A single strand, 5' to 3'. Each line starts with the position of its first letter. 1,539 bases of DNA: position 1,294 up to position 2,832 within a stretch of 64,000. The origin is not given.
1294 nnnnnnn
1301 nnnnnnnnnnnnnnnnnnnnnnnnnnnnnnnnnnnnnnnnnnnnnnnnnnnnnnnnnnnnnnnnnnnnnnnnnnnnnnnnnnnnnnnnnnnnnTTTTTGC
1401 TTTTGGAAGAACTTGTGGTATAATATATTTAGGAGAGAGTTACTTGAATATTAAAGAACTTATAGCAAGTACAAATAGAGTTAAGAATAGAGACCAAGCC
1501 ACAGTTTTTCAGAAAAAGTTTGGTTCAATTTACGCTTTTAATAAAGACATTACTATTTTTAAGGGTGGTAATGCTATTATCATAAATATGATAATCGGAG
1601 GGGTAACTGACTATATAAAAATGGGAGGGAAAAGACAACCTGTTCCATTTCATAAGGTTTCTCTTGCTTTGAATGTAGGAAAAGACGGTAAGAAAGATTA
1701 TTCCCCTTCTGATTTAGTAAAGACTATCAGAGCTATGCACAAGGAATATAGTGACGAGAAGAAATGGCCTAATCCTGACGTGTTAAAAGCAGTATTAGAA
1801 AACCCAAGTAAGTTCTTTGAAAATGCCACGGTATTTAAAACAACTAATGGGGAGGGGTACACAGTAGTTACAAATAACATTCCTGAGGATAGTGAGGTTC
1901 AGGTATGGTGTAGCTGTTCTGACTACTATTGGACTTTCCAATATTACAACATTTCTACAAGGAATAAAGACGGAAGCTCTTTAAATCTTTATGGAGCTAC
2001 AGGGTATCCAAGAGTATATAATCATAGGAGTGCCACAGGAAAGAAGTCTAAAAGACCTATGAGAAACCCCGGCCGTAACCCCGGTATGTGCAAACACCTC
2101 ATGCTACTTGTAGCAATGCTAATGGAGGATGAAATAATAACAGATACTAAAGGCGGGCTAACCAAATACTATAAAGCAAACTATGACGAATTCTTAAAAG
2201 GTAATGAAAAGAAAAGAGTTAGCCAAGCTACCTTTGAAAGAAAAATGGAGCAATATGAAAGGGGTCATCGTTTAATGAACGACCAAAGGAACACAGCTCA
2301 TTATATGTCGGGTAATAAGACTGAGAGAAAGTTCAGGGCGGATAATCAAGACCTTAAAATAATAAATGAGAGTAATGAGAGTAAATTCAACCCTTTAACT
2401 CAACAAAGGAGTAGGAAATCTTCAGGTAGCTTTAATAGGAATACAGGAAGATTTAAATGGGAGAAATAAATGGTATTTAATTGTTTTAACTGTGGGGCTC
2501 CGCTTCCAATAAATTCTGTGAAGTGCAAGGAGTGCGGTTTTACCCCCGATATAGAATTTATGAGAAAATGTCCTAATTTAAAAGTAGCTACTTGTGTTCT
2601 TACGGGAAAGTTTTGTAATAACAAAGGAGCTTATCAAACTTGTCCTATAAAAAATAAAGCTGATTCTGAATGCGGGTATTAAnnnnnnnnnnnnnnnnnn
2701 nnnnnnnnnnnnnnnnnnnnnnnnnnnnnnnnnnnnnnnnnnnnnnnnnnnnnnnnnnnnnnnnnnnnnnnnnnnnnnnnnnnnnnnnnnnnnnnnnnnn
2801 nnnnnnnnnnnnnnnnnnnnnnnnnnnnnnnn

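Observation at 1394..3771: Self-contained three-gene operon: SWIM-like zinc-finger protein, zinc ribbon, Pol-beta-superfamily nucleotidyltransferase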

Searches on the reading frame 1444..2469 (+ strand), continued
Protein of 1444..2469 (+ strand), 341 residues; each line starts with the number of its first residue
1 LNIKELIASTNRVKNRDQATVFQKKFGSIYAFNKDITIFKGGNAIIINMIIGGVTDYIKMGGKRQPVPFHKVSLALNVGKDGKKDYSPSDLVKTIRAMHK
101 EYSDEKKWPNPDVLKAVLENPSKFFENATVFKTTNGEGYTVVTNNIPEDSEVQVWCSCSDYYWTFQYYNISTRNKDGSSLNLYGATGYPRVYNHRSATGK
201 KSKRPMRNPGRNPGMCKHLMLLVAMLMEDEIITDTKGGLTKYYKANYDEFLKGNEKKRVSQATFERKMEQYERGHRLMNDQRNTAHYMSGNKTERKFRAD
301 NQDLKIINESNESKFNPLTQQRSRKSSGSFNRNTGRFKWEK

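Call 106: get_annotated_region(hit=H99, flank=4000)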
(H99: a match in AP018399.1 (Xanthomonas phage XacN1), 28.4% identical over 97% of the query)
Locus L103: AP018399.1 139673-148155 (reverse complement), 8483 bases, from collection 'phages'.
description: Xanthomonas phage XacN1 DNA, complete genome.
organism: Xanthomonas phage XacN1 (NCBI taxid 2042251)
taxonomy: Viruses; Duplodnaviria; Heunggongvirae; Uroviricota; Caudoviricetes
host: Xanthomonas citri; source: -; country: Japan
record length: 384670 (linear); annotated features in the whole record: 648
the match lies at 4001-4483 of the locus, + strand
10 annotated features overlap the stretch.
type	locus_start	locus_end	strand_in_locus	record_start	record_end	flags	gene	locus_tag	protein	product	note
CDS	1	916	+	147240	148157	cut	-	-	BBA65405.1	hypothetical protein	ORF257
CDS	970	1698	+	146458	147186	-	-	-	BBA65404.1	predicted ORF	ORF256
CDS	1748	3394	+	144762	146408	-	-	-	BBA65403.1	terminase large subunit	ORF255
CDS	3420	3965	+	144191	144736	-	-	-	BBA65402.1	predicted ORF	ORF254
CDS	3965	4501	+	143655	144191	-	-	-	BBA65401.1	predicted ORF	ORF253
CDS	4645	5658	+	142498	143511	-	-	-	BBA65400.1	single-stranded DNA binding protein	ORF252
CDS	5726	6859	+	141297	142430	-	-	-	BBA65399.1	RecA-like protein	ORF251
CDS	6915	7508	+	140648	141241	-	-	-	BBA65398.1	predicted ORF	ORF250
CDS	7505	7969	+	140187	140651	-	-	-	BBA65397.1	predicted ORF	ORF249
CDS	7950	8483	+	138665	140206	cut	-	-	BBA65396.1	helicase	ORF248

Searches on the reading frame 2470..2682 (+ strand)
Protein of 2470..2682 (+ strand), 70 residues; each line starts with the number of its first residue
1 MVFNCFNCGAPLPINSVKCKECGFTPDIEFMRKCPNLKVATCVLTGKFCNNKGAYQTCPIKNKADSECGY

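Call 3: search_protein_families(library=pfam, proteins=[window:2470-2682:+], max_evalue=1)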
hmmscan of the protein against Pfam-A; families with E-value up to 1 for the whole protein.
window:2470-2682:+ (70 aa): 6 families
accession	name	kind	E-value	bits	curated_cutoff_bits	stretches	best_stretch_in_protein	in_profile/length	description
PF12773.13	DZR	-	0.0027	18.3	27.3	1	5-51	1-43/45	Double zinc ribbon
PF03604.18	Zn_ribbon_RPAB4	-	0.01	16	24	1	4-24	2-25/32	DNA directed RNA polymerase, 7 kDa subunit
PF13240.11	Zn_Ribbon_1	-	0.011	15.9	25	1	5-24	2-21/23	zinc-ribbon domain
PF10571.15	UPF0547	-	0.022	15.3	29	1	4-24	2-22/26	Uncharacterised protein family UPF0547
PF13248.11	Zn_ribbon_3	-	0.044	13.7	27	1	4-23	4-23/26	zinc-ribbon domain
PF10005.14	Zn_ribbon_DZR_6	-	0.98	10.6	23.4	0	2-68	1-66/93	zinc-ribbon domain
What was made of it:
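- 2470..2682 (+): ORF2, a 70-aa double zinc ribbon with 8 conserved Cys. Pfam DZR scores 18.3 bits, below the 27.3 cut-off (call 3).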

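Call 4: search_protein_families(library=phrogs, proteins=[window:2470-2682:+], max_evalue=0.01)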
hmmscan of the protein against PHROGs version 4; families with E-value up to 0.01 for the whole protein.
window:2470-2682:+ (70 aa): 0 families

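Call 34: search_protein_families(library=ncbifam, proteins=[window:2470-2682:+], max_evalue=0.1)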
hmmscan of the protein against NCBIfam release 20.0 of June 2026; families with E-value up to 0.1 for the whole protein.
window:2470-2682:+ (70 aa): 1 family
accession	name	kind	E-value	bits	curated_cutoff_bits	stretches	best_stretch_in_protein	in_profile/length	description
NF003161.0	PRK04136.1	equivalog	0.0069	15.9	54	1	5-25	17-37/49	50S ribosomal protein L40e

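Call 35: search_protein_families(library=padloc, proteins=[window:2470-2682:+], max_evalue=0.1)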
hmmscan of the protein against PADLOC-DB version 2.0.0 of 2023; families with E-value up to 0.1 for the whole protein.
window:2470-2682:+ (70 aa): 0 families
